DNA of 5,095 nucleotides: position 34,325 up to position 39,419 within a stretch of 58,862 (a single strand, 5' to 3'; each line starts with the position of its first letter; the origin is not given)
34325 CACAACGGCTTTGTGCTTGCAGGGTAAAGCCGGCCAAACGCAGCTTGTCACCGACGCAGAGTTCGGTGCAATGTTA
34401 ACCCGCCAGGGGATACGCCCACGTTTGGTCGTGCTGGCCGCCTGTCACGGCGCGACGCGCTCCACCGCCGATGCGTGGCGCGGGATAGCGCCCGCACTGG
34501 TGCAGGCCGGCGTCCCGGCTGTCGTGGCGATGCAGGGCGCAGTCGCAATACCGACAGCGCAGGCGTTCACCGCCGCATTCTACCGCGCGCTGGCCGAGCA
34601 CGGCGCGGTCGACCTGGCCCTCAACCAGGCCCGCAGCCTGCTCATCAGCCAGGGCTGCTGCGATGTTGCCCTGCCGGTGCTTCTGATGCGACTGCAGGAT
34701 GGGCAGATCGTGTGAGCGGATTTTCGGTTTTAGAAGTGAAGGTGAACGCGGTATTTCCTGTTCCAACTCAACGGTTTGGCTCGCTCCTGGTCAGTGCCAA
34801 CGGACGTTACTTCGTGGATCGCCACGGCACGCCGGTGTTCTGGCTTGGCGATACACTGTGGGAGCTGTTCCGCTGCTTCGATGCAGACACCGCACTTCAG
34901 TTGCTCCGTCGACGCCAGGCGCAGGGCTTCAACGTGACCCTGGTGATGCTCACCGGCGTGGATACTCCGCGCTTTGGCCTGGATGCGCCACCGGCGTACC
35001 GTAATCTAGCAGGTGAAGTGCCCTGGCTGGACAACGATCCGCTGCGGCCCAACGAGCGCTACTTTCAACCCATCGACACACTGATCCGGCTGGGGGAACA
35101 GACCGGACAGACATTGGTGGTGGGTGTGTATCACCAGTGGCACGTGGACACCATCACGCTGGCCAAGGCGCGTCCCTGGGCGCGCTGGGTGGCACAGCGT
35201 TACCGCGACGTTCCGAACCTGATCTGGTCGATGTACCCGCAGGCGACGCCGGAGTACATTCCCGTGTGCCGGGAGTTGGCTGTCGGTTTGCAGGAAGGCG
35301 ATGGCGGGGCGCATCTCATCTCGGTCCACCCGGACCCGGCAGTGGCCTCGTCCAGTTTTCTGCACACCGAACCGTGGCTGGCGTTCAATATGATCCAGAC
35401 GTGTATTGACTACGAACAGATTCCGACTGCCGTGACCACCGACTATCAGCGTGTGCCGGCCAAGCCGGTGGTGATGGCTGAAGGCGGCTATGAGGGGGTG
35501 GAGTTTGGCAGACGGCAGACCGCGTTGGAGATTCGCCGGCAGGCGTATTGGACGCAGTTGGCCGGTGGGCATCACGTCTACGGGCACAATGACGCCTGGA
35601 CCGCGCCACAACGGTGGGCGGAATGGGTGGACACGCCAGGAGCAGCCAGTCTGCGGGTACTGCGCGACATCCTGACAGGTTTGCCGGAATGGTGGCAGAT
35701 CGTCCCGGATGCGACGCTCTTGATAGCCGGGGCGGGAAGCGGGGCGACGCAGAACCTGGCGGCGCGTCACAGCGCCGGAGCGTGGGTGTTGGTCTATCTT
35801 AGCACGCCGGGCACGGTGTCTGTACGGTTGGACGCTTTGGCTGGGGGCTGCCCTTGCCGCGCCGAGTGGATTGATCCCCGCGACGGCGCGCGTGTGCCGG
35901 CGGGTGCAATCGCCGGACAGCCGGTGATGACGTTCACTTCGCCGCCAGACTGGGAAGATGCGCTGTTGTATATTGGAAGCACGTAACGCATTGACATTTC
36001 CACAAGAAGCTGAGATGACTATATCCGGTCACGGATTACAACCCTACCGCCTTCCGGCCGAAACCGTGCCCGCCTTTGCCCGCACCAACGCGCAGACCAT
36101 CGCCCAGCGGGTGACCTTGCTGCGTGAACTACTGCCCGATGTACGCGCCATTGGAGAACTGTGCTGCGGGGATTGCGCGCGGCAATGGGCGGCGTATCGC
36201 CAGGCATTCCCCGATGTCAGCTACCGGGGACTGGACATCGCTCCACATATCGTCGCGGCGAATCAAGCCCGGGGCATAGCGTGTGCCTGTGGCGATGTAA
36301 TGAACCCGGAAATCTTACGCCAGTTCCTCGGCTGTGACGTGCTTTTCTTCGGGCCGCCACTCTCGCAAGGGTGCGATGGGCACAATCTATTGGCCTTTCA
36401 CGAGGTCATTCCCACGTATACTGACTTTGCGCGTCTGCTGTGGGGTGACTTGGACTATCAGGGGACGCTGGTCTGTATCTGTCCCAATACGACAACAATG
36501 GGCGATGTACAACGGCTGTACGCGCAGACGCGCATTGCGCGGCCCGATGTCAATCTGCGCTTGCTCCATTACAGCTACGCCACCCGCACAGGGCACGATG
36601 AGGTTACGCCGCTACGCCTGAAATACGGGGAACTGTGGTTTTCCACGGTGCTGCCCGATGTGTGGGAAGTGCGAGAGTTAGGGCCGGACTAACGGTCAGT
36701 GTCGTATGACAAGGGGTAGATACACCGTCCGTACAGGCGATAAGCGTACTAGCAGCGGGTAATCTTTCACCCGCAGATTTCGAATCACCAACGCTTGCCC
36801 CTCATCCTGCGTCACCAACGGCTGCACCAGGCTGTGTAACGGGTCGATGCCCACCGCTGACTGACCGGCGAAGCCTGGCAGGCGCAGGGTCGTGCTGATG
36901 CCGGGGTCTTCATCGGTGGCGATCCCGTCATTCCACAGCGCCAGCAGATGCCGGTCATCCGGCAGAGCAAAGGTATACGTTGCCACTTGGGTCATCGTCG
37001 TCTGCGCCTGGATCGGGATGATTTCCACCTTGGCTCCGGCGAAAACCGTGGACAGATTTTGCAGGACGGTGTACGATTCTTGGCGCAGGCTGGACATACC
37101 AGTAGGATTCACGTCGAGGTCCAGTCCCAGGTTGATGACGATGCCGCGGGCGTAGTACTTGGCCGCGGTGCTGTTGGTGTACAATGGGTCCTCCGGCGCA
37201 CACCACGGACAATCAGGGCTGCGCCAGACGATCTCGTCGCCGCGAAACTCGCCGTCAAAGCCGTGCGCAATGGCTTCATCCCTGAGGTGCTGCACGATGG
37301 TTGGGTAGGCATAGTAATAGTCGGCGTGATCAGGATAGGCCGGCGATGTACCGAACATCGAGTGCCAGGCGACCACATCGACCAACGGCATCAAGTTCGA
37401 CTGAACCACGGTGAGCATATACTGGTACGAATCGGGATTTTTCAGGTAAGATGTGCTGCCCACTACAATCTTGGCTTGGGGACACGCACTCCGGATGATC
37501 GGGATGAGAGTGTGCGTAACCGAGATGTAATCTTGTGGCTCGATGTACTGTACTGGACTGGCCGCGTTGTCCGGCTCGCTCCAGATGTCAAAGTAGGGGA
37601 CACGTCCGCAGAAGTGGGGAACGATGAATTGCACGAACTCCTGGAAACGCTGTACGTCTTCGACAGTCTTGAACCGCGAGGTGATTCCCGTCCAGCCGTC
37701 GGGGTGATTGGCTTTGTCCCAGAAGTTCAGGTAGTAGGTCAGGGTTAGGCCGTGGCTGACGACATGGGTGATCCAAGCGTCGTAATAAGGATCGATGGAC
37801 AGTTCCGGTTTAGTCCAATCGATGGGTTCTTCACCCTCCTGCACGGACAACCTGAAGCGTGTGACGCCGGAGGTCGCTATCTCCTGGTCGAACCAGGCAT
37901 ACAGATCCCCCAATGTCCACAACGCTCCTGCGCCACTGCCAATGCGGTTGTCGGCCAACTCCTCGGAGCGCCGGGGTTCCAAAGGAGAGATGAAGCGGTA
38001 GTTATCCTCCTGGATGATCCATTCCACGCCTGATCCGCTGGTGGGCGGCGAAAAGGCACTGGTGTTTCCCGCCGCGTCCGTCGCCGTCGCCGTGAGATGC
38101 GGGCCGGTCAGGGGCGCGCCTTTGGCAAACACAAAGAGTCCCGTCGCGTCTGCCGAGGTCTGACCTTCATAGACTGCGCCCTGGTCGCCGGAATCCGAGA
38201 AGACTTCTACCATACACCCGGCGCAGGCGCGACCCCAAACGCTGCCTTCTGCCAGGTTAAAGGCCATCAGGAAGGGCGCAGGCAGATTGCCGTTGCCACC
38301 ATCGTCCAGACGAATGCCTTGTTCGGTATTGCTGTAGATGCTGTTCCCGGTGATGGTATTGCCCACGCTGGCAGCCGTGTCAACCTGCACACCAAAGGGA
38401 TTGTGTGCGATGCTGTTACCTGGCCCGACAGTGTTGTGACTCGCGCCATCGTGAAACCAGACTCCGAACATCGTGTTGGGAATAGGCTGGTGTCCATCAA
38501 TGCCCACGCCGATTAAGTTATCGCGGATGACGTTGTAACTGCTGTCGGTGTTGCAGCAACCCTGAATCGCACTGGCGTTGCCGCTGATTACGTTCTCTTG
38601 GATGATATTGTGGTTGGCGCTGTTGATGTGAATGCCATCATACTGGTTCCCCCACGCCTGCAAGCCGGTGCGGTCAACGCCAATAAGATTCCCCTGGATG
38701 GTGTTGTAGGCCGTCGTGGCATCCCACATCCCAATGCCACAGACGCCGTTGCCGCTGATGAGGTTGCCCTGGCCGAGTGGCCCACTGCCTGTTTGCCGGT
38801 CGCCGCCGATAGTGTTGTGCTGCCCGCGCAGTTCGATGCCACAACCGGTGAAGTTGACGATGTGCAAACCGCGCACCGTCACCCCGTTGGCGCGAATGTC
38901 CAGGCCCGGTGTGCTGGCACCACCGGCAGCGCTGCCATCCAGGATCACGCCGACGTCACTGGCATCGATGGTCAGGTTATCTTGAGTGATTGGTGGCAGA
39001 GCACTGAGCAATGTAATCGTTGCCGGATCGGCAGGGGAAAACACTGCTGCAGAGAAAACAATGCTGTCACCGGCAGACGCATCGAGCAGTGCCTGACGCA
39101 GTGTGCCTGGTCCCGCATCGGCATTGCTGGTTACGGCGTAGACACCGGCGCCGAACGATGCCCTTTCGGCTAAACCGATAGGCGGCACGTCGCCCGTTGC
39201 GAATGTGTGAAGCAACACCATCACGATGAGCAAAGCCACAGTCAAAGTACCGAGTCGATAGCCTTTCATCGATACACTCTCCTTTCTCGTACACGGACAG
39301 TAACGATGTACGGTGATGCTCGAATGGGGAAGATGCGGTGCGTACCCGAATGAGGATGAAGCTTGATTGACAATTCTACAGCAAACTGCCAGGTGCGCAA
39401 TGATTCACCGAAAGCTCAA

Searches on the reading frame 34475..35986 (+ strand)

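Call 28: search_protein_families(library=pfam, proteins=[window:34475-35986:+], max_evalue=0.0001)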
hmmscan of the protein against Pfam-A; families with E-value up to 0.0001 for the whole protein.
window:34475-35986:+ (503 aa): 2 families
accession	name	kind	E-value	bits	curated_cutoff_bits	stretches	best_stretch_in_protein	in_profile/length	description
PF13204.13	Apiosidase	-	2.4e-53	182.2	26.5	1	107-404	1-317/320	Apiosidase-like, catalytic domain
PF12904.13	Collagen_bind_2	-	5.2e-10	39.5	22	1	410-493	1-84/92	Putative collagen-binding domain of a collagenase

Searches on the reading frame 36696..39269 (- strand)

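Call 28: search_protein_families(library=pfam, proteins=[window:36696-39269:-], max_evalue=0.0001)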
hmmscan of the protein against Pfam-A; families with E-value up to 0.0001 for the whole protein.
window:36696-39269:- (857 aa): 3 families
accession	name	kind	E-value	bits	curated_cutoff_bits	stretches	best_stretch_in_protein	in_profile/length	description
PF05048.19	NosD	-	4.1e-10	39.9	23.6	2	210-317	82-175/212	Periplasmic copper-binding protein (NosD)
PF13229.12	Beta_helix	-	5.6e-09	36.3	25.9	1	171-327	18-150/158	Right handed beta helix region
PF17936.7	Big_6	-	6.4e-05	23.6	27.6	0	335-405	8-75/83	Bacterial Ig domain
